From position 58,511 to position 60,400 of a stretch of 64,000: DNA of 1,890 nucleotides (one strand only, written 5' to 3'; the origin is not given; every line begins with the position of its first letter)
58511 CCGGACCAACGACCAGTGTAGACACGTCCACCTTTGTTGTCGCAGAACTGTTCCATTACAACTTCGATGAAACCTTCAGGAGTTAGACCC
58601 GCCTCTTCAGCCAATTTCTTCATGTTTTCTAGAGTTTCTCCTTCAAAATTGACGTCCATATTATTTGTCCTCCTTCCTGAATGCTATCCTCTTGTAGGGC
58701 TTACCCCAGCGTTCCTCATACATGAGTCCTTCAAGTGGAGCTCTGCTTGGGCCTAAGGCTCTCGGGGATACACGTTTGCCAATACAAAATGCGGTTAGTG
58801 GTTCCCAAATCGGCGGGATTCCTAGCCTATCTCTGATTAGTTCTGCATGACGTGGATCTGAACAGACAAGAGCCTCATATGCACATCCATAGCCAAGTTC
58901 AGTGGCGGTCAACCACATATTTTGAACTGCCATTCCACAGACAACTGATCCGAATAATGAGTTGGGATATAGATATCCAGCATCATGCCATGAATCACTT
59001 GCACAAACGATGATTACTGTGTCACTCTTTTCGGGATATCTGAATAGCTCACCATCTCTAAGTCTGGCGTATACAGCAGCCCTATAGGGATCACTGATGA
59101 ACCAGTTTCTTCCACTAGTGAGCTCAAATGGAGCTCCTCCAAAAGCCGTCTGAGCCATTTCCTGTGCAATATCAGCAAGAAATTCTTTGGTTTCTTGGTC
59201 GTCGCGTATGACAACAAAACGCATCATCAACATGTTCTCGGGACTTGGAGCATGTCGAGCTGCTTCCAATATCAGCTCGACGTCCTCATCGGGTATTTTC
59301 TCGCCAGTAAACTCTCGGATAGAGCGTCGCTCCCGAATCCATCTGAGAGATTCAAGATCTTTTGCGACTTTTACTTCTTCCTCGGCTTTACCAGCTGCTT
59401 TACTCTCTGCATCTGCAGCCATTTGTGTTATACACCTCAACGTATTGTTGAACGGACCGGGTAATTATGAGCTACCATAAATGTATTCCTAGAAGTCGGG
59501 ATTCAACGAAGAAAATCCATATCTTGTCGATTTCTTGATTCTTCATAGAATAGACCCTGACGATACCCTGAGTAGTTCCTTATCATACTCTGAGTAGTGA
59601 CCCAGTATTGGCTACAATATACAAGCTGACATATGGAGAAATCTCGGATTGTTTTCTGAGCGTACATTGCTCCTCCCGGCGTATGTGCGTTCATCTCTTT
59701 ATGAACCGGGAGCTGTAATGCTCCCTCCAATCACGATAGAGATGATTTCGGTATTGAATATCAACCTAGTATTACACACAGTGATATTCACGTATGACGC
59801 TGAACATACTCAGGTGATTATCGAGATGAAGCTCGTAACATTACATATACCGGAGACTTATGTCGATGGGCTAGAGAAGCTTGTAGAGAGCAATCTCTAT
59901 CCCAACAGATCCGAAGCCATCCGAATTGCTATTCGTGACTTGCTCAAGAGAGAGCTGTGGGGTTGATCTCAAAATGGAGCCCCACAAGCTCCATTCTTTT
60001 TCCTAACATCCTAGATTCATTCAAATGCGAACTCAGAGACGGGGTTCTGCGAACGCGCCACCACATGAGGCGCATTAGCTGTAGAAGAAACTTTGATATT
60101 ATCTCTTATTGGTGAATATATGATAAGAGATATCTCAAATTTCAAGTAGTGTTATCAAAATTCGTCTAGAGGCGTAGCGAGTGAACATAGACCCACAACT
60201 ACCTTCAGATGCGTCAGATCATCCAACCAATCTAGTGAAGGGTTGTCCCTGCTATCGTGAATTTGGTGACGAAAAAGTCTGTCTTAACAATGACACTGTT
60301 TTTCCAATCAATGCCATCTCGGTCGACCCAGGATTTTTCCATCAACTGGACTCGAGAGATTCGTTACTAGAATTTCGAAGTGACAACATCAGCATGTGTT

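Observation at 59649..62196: RHH regulator, then a perfect palindrome, then two tandem paralogous Cys-motif proteins of unknown family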

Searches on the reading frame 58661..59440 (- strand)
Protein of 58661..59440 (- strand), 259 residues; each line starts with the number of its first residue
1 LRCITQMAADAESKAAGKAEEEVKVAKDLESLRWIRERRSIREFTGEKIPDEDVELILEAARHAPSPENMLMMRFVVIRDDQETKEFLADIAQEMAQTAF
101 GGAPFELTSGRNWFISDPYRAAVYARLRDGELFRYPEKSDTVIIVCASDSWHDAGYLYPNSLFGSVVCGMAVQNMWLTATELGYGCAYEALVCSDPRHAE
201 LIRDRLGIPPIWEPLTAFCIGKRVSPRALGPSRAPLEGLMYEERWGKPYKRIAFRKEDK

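Call 4: search_protein_families(library=pfam, proteins=[window:58661-59440:-], max_evalue=1)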
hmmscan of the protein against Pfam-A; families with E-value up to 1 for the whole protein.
window:58661-59440:- (259 aa): 3 families
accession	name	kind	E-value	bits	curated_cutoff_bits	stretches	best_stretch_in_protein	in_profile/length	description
PF00881.29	Nitroreductase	-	5.5e-25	88.9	23.5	1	35-222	1-167/167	Nitroreductase family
PF14512.11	TM1586_NiRdase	-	0.0022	18.1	27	1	34-90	5-59/215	Putative TM nitroreductase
PF09559.15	Cas6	-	0.051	14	26.7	1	46-99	77-131/191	Cas6 Crispr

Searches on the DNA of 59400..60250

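Call 74: search_rna_families(source=window, start=59400, end=60250, threshold=evalue, max_evalue=1)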
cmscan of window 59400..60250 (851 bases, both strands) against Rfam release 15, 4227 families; matches with E-value up to 1: 0.
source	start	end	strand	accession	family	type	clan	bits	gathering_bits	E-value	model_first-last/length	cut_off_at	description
